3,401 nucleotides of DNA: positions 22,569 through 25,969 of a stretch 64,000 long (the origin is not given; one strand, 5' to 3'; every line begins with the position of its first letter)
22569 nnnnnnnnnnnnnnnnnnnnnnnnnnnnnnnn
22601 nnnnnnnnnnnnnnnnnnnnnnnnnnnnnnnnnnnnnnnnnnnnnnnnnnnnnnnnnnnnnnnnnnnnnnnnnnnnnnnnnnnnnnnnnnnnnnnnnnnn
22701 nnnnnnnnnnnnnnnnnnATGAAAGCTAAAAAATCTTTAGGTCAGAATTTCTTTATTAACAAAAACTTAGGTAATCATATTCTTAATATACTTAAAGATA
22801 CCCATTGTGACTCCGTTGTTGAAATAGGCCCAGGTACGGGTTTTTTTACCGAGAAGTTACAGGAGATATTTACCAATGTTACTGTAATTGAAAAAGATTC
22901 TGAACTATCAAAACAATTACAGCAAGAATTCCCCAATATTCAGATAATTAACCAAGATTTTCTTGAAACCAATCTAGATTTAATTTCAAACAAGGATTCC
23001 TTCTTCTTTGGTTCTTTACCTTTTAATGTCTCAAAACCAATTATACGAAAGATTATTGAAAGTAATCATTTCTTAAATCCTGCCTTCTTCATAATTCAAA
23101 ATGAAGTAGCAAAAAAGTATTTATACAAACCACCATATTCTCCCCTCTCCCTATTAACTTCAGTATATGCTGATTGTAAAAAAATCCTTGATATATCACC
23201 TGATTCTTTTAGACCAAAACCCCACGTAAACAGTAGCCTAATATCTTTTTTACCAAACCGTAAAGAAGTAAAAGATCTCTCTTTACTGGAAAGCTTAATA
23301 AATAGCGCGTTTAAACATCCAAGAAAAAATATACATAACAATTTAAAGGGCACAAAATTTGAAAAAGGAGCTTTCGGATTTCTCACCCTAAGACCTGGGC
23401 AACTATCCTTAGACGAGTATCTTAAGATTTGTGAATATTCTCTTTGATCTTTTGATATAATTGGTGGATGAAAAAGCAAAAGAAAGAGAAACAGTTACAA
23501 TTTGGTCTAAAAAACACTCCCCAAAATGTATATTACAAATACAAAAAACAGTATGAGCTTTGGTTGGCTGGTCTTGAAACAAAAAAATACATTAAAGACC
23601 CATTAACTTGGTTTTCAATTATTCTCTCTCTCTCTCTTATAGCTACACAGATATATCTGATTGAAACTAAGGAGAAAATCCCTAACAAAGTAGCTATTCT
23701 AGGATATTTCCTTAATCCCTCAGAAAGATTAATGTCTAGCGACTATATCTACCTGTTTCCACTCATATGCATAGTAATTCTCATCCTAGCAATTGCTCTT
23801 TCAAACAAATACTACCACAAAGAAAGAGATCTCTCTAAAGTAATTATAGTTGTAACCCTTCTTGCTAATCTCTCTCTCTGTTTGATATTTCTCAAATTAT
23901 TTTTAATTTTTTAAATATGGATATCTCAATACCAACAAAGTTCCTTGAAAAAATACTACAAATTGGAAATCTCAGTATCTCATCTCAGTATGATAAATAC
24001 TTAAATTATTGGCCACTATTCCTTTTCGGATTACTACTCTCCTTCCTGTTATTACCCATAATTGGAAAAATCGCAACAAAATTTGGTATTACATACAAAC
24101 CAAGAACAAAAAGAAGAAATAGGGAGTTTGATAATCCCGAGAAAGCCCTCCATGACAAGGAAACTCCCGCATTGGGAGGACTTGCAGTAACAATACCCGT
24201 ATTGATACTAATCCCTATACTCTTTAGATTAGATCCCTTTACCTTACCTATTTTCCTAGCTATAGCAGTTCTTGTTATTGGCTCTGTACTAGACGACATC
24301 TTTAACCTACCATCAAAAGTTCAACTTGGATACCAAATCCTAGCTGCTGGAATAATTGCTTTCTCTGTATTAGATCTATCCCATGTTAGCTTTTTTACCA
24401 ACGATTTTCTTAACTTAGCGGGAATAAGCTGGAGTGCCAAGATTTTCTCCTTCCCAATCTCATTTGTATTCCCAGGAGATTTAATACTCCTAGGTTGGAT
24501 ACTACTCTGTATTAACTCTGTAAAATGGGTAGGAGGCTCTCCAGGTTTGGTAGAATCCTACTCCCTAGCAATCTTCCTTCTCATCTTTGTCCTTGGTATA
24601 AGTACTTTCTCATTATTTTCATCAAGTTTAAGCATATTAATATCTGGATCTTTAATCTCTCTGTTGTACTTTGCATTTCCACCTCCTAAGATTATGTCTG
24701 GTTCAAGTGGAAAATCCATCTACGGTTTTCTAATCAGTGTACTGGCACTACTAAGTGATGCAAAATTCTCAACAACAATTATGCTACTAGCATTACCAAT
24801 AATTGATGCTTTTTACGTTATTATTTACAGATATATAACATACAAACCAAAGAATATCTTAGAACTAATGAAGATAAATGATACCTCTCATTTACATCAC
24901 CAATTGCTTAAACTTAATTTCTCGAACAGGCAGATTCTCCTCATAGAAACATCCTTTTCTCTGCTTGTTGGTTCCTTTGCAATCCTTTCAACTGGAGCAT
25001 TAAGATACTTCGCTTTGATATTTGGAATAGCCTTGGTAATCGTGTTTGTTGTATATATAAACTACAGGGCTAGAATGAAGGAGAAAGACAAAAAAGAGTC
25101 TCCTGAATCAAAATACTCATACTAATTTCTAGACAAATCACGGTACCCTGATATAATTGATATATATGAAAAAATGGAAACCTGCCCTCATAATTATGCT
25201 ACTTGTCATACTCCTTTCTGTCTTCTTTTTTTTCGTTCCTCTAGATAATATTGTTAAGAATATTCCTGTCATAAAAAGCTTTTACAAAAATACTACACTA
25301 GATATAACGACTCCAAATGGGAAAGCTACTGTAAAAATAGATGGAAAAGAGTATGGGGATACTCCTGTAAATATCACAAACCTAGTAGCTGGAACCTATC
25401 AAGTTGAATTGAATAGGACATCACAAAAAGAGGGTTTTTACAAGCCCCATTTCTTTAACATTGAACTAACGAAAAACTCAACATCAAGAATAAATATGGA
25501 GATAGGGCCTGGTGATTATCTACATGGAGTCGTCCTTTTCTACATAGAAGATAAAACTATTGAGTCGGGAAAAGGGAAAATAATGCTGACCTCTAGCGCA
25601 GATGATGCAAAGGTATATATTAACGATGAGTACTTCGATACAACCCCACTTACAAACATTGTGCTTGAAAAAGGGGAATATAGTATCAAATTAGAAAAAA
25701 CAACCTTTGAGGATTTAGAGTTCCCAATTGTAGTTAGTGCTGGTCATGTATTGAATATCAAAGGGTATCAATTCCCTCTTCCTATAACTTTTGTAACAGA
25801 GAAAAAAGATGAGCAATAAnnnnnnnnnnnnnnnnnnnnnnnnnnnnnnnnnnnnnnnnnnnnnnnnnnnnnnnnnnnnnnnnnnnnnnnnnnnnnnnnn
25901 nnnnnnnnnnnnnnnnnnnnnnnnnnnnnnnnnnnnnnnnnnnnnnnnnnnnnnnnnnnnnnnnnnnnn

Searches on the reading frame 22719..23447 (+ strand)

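Call 25: search_protein_families(library=pfam, proteins=[window:22719-23447:+])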
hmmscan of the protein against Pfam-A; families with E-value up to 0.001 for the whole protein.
window:22719-23447:+ (242 aa): 2 families
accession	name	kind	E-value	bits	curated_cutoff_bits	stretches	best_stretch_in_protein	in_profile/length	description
PF00398.26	RrnaAD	-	1.4e-49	169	24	1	2-211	3-225/263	Ribosomal RNA adenine dimethylase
PF13649.12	Methyltransf_25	-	0.00065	20.8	27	1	33-86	1-60/97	Methyltransferase domain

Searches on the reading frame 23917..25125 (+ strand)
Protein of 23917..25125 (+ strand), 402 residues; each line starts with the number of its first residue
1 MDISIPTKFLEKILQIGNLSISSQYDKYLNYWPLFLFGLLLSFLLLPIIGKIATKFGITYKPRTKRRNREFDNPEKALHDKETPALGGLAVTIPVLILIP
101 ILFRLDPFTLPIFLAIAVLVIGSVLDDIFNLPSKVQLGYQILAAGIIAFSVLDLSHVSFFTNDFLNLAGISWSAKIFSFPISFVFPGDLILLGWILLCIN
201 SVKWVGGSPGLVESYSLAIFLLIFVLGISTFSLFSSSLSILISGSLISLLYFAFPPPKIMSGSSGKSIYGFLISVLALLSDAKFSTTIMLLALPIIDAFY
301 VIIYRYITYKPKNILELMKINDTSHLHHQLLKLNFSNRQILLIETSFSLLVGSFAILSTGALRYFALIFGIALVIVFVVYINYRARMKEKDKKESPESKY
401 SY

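Call 25: search_protein_families(library=pfam, proteins=[window:23917-25125:+])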
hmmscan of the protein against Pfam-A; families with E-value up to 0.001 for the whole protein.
window:23917-25125:+ (402 aa): 1 family
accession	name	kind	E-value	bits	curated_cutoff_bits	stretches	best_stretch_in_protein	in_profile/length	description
PF00953.26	Glycos_transf_4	-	4.3e-11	43.5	27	1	112-280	4-159/160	Glycosyl transferase family 4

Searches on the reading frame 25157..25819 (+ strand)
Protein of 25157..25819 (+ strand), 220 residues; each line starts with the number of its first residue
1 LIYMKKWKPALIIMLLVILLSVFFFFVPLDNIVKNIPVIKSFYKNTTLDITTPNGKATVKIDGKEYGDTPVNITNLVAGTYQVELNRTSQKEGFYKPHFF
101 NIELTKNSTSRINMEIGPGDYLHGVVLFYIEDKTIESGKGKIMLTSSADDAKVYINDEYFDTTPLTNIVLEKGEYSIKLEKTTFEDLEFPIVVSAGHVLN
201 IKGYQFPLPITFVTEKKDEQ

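Call 26: search_protein_families(library=pfam, proteins=[window:25157-25819:+])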
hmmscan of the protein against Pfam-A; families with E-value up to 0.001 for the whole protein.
window:25157-25819:+ (220 aa): 3 families
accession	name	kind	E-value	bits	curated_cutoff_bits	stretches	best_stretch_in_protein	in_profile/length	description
PF08308.17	PEGA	-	2.1e-22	79.2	20.8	2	47-116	3-67/71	PEGA domain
PF13860.13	FlgD_ig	-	0.00015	22.1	27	0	47-90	26-78/79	FlgD Ig-like domain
PF22820.2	TcaA_3rd_4th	-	0.00074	19.8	27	0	142-167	5-29/73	TcaA protein 3rd/4th domain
